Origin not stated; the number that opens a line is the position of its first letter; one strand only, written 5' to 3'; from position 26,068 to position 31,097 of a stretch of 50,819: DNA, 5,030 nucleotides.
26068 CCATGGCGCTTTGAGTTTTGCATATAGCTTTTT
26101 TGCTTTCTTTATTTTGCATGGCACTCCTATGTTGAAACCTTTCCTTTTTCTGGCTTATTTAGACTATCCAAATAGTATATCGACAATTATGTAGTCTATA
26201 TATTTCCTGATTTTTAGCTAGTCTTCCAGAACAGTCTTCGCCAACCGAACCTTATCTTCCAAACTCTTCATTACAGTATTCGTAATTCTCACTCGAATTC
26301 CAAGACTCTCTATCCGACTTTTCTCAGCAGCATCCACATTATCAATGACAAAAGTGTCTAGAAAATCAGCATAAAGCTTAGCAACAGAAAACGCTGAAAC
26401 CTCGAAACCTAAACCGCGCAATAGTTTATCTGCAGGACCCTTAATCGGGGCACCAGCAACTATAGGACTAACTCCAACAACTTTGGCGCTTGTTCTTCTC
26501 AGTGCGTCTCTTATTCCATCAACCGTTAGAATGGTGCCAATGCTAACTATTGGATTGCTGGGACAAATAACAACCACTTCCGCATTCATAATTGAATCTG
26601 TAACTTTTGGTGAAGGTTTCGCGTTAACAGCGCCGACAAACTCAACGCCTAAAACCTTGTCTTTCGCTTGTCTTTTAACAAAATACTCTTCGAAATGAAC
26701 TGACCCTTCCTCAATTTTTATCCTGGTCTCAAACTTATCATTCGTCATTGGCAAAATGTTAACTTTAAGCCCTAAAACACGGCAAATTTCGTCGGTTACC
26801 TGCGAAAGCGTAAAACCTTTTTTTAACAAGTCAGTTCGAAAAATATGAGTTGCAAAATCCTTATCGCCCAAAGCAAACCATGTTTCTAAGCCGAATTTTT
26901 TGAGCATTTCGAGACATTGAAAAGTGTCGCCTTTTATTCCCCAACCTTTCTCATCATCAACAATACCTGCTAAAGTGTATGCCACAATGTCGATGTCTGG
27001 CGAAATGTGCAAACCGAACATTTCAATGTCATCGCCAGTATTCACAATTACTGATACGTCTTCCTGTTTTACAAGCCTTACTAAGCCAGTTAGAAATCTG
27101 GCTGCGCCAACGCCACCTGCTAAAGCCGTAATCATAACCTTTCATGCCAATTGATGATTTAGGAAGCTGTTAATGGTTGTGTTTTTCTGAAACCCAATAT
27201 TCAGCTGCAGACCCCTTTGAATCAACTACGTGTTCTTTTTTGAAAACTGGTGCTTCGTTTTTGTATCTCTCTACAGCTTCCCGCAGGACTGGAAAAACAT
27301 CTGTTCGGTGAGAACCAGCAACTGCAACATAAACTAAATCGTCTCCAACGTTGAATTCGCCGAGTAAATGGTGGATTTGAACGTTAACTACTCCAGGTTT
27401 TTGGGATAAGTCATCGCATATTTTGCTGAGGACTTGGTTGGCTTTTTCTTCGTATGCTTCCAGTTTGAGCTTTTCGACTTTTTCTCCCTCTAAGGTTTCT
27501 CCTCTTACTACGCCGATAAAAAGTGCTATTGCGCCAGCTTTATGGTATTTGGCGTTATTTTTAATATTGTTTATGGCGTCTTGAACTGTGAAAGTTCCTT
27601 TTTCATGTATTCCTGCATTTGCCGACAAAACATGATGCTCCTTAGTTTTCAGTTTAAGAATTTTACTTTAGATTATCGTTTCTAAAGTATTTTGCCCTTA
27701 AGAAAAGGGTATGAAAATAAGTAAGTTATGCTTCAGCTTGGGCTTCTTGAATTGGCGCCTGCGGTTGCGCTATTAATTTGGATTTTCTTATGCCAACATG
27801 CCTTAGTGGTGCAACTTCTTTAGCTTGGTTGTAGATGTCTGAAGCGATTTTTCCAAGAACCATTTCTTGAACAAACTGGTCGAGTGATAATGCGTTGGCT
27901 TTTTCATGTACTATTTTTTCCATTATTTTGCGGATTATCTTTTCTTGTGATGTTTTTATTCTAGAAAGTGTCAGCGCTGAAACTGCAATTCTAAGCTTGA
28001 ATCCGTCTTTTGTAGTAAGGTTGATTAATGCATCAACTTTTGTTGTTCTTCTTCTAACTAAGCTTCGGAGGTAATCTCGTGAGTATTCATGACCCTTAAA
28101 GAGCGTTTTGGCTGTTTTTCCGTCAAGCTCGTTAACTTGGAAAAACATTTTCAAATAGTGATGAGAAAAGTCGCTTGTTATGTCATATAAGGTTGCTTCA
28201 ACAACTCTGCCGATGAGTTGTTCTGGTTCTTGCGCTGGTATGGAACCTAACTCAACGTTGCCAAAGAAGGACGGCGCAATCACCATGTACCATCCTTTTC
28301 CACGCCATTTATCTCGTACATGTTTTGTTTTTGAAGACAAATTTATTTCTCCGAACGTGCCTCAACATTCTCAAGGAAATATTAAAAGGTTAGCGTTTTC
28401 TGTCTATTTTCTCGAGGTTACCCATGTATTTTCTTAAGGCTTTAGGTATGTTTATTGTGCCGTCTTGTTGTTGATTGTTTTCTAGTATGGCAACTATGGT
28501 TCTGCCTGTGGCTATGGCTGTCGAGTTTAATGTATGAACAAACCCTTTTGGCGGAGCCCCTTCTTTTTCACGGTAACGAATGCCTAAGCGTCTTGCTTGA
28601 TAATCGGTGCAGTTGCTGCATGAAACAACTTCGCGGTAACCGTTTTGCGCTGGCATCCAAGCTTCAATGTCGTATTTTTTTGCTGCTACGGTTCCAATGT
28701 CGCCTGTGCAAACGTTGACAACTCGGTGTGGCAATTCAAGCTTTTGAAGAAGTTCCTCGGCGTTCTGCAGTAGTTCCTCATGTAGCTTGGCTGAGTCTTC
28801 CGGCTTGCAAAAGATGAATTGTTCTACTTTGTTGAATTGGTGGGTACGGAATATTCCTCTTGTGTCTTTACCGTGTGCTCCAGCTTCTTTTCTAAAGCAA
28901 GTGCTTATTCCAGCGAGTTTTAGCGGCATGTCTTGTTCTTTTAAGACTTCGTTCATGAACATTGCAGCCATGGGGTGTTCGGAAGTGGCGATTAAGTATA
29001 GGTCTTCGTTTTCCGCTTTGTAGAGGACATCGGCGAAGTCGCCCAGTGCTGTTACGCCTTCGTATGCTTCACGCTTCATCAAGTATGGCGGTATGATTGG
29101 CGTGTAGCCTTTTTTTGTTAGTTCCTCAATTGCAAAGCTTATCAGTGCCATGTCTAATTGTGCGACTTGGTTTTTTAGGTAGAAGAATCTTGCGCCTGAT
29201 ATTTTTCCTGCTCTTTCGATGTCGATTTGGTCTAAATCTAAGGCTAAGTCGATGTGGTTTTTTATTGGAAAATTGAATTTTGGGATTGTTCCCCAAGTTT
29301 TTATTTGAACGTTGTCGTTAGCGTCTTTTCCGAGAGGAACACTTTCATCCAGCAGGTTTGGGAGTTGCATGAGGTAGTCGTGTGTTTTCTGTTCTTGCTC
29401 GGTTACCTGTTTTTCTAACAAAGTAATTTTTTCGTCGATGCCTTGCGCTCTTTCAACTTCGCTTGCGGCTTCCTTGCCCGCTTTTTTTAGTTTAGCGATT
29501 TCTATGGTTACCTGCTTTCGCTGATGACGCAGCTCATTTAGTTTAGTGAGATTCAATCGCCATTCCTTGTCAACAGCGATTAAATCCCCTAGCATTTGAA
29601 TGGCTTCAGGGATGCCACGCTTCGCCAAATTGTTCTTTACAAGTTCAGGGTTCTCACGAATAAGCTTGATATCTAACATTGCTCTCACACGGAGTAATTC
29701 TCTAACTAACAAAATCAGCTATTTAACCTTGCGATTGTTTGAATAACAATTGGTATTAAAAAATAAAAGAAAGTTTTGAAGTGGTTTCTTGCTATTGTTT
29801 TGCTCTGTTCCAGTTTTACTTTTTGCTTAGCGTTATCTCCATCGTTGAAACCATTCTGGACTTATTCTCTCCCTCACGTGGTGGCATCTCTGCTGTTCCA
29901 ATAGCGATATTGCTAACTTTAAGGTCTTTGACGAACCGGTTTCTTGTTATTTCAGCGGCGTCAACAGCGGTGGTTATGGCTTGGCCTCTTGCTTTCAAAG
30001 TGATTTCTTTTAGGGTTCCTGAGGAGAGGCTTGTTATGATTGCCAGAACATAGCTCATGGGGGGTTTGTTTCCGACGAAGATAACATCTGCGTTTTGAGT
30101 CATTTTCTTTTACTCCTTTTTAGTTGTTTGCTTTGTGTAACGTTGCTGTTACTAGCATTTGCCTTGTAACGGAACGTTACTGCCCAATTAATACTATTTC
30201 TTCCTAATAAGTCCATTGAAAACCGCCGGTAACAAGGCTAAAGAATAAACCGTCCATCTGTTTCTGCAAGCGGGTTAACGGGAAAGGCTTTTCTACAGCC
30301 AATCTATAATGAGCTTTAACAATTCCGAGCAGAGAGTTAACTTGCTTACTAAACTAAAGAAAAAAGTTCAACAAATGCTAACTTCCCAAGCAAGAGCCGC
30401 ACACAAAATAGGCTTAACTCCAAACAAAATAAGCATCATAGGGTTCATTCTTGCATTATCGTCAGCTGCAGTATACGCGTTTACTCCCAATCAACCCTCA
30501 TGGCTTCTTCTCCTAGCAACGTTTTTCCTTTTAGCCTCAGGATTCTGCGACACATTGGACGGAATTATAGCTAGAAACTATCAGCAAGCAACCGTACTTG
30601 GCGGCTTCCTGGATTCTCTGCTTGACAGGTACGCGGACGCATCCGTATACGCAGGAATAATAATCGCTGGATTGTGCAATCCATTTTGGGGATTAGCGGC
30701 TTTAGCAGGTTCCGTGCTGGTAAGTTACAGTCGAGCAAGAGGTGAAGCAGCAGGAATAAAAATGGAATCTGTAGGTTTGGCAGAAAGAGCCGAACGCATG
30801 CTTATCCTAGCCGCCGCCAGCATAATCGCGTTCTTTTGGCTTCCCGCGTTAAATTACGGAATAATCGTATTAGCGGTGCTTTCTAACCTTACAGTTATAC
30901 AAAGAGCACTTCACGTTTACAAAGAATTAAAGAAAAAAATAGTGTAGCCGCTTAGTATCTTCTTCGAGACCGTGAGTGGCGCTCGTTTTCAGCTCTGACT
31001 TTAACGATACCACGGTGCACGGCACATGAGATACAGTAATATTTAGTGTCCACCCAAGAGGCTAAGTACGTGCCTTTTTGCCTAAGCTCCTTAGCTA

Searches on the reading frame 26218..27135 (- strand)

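Call 10: search_protein_families(library=pfam, max_evalue=0.01, proteins=[window:26218-27135:-])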
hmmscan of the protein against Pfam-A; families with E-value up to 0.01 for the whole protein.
window:26218-27135:- (305 aa): 1 family
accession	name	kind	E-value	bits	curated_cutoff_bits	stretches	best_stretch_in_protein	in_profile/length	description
PF01933.23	CofD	-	2.5e-55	188.1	30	1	2-272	1-257/290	2-phospho-L-lactate transferase CofD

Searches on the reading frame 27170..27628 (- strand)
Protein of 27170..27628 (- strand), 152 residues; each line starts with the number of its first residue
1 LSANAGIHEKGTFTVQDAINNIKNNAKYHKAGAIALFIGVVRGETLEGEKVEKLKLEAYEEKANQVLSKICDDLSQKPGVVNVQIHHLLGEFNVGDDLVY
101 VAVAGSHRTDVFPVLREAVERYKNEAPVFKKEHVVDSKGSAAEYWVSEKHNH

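Call 10: search_protein_families(library=pfam, max_evalue=0.01, proteins=[window:27170-27628:-])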
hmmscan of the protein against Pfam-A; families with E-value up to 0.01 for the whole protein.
window:27170-27628:- (152 aa): 1 family
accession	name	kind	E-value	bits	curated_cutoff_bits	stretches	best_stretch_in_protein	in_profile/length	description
PF02391.22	MoaE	-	6.9e-28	97.6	23.4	1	21-124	10-113/114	MoaE protein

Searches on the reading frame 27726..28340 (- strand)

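Call 10: search_protein_families(library=pfam, max_evalue=0.01, proteins=[window:27726-28340:-])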
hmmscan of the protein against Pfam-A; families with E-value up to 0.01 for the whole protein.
window:27726-28340:- (204 aa): 1 family
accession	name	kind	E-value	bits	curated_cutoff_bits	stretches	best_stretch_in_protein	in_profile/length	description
PF01015.23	Ribosomal_S3Ae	-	9.1e-73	244.3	29.3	1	4-193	2-191/191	Ribosomal S3Ae family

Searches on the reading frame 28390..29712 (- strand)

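Call 10: search_protein_families(library=pfam, max_evalue=0.01, proteins=[window:28390-29712:-])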
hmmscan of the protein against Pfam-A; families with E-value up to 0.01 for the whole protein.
window:28390-29712:- (440 aa): 2 families
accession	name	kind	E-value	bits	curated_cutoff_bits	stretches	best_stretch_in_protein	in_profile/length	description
PF00587.30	tRNA-synt_2b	-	4.1e-46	157.7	29.3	1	233-413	5-179/179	tRNA synthetase class II core domain (G, H, P, S and T)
PF02403.27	Seryl_tRNA_N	-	3.3e-24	85.6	28.2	1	12-120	1-107/108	Seryl-tRNA synthetase N-terminal domain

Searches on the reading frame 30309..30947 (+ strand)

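Call 10: search_protein_families(library=pfam, max_evalue=0.01, proteins=[window:30309-30947:+])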
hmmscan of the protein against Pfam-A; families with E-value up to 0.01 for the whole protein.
window:30309-30947:+ (212 aa): 1 family
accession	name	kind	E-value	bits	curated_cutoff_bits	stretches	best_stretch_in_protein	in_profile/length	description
PF01066.26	CDP-OH_P_transf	-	2.7e-15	57.5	22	1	37-190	3-147/152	CDP-alcohol phosphatidyltransferase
